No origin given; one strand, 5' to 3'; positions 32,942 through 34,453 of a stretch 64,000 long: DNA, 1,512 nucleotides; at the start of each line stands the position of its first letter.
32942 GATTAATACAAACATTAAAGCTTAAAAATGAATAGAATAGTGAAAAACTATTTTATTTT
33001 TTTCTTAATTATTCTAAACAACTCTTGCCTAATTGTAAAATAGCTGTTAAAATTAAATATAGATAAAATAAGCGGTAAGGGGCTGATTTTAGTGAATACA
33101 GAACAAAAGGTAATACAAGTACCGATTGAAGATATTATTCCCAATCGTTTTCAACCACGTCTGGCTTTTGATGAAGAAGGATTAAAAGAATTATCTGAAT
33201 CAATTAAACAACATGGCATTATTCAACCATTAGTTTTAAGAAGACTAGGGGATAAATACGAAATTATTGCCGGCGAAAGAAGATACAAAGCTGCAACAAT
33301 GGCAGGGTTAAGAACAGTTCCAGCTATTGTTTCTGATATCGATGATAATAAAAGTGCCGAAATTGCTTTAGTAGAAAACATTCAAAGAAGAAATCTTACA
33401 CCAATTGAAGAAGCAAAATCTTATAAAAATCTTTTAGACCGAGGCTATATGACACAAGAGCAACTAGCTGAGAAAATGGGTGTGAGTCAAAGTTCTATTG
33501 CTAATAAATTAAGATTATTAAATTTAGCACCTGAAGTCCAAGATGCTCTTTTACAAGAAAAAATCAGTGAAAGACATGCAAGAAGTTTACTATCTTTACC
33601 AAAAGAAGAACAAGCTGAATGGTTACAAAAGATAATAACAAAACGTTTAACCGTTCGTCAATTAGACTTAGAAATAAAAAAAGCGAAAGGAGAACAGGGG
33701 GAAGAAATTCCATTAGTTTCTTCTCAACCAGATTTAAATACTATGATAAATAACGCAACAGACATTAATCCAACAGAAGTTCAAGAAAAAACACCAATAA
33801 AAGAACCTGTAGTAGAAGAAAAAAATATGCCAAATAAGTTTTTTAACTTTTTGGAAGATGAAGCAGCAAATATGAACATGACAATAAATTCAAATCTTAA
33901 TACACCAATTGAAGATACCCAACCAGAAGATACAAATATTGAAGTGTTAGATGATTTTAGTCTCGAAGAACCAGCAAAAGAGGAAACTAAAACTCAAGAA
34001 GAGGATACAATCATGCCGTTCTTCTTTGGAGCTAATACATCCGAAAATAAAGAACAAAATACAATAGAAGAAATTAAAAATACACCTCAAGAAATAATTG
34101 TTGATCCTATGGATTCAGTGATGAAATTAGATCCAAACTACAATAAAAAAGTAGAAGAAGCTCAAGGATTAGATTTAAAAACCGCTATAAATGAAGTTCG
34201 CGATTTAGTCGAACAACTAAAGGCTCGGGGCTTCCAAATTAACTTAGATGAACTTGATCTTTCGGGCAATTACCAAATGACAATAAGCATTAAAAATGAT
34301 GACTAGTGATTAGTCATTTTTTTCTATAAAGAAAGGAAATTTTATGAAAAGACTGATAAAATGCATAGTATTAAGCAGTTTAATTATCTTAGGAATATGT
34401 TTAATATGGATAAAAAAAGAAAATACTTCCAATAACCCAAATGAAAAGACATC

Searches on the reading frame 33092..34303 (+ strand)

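Call 99: search_protein_families(library=pfam, proteins=[window:33092-34303:+], max_evalue=0.001)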
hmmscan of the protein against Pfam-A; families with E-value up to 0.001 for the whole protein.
window:33092-34303:+ (404 aa): 5 families
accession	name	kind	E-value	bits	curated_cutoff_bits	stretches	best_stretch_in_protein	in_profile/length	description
PF02195.25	ParB_N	-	1.2e-34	118.7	26.3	1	6-98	2-95/95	ParB N-terminal domain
PF17762.8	HTH_ParB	-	1e-33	116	22.6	1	101-199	2-101/102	ParB HTH domain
PF01381.28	HTH_3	-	0.00023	21.6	23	1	114-137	4-27/55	Helix-turn-helix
PF01978.25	TrmB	-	0.00063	20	25.6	0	107-143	10-46/68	Sugar-specific transcriptional regulator TrmB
PF20432.4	Xre-like-HTH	-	0.00081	20.1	25.8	0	108-140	12-43/63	Antitoxin Xre-like helix-turn-helix domain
